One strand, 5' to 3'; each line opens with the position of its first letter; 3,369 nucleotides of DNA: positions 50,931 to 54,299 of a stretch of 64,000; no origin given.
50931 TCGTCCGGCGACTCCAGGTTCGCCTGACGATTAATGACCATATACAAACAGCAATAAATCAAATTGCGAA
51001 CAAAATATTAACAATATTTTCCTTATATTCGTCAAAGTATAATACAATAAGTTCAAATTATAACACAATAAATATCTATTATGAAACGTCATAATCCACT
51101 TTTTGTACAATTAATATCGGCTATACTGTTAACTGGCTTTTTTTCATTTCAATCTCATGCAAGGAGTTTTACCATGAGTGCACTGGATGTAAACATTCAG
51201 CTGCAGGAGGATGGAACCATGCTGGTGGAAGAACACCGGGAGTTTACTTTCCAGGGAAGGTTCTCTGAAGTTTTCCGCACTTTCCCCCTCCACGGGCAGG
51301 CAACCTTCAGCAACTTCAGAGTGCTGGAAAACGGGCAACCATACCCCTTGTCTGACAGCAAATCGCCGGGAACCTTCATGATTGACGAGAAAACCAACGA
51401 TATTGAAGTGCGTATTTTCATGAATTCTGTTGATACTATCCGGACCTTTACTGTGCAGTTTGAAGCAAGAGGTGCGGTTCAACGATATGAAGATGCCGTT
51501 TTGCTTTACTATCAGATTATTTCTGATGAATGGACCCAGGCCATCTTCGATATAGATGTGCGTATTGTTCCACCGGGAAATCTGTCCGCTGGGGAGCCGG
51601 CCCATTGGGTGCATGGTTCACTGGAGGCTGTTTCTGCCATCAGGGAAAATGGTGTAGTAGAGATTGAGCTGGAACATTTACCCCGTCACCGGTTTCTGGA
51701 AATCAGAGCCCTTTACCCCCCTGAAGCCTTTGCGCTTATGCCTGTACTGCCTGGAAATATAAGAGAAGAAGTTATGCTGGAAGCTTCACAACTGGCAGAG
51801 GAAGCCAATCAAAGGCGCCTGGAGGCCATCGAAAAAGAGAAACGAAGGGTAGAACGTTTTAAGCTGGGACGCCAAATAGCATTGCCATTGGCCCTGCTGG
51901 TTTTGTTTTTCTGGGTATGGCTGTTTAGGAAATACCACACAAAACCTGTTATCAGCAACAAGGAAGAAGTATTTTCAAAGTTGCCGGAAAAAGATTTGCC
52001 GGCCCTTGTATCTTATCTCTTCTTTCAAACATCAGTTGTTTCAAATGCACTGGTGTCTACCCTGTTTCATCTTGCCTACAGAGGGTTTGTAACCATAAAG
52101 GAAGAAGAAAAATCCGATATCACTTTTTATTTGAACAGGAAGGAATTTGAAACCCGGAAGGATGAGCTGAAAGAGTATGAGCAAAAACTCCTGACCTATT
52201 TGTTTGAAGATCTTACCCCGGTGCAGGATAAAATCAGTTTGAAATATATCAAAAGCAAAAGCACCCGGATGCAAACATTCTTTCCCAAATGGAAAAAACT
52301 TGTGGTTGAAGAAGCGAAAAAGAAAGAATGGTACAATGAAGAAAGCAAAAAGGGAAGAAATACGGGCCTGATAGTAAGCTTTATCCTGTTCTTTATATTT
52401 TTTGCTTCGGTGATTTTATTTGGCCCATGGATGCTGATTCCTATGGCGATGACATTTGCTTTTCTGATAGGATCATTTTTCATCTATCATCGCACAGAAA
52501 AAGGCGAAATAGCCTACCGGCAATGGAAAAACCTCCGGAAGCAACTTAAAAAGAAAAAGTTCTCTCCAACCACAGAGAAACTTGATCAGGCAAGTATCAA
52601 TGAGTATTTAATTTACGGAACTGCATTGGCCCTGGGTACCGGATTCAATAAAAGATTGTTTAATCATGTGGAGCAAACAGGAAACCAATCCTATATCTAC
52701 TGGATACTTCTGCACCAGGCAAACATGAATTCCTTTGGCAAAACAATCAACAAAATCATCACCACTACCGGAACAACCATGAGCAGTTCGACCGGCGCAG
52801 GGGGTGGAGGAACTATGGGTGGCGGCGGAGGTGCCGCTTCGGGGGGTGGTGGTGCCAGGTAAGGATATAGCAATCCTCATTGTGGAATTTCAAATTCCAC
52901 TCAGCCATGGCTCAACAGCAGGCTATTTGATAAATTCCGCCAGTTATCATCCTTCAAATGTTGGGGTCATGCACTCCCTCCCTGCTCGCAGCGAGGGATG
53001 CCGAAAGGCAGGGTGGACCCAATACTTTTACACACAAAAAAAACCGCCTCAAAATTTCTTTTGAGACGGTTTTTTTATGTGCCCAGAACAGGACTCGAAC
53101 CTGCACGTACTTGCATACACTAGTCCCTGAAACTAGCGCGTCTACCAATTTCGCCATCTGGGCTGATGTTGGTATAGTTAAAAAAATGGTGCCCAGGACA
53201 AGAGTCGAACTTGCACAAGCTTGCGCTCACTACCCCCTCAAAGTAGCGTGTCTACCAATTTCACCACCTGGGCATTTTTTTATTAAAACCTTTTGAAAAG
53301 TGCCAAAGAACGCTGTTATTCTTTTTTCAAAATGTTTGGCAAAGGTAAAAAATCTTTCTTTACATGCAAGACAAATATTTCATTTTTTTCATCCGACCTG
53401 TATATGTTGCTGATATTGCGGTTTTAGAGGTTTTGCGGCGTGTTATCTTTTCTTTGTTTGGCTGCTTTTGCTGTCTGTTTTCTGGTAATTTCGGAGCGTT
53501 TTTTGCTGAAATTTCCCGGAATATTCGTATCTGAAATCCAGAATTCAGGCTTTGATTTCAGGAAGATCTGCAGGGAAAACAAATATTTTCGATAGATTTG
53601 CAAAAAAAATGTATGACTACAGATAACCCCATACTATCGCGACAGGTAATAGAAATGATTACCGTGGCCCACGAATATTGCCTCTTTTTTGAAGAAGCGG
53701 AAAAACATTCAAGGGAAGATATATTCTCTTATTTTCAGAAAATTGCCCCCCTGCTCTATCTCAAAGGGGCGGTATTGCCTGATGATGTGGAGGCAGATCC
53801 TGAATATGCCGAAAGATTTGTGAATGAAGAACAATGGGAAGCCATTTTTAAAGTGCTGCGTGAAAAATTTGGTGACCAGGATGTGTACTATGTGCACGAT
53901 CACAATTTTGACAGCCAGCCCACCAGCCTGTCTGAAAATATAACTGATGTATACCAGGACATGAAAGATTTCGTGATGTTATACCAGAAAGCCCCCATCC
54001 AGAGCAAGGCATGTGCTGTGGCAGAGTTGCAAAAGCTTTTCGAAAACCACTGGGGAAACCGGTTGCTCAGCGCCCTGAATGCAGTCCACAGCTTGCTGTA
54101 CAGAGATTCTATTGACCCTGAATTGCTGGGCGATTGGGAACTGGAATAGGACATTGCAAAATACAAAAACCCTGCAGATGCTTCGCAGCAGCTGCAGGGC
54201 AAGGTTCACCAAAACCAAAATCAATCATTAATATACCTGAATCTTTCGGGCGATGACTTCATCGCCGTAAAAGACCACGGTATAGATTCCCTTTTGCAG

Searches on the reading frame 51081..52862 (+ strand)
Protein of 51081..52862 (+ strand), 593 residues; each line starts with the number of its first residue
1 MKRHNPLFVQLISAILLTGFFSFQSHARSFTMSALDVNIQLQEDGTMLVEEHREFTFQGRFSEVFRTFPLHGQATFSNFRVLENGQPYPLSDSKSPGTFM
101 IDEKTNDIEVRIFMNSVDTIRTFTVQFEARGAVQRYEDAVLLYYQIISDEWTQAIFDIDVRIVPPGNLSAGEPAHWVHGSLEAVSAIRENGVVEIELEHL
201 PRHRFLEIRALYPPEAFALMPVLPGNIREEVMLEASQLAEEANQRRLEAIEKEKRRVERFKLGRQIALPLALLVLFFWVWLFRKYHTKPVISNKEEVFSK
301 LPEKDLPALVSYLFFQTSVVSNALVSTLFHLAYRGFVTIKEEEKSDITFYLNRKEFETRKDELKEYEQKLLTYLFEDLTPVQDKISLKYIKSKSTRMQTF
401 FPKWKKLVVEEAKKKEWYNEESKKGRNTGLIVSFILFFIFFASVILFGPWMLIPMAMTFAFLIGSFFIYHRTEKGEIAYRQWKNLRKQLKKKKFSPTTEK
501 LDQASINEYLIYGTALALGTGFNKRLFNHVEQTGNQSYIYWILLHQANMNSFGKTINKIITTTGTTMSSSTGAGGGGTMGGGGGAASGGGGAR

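Call 37: search_protein_families(library=pfam, proteins=[window:51081-52862:+])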
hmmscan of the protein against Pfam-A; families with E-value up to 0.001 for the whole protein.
window:51081-52862:+ (593 aa): 2 families
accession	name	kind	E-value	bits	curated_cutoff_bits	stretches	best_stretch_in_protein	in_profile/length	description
PF20990.2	DUF2207_C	-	5.4e-29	102.1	33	1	300-517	7-238/247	Predicted membrane protein (DUF2207) C-terminal domain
PF09972.14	DUF2207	-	5.8e-24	85.7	24.4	1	32-211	2-171/172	Predicted membrane protein (DUF2207) N-terminal domain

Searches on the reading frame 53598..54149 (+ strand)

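Call 37: search_protein_families(library=pfam, proteins=[window:53598-54149:+])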
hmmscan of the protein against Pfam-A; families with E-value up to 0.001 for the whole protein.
window:53598-54149:+ (183 aa): 1 family
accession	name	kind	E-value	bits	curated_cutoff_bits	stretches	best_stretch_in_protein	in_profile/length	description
PF16702.10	DUF5063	-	3.8e-31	109.2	27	1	13-168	3-166/167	Domain of unknown function (DUF5063)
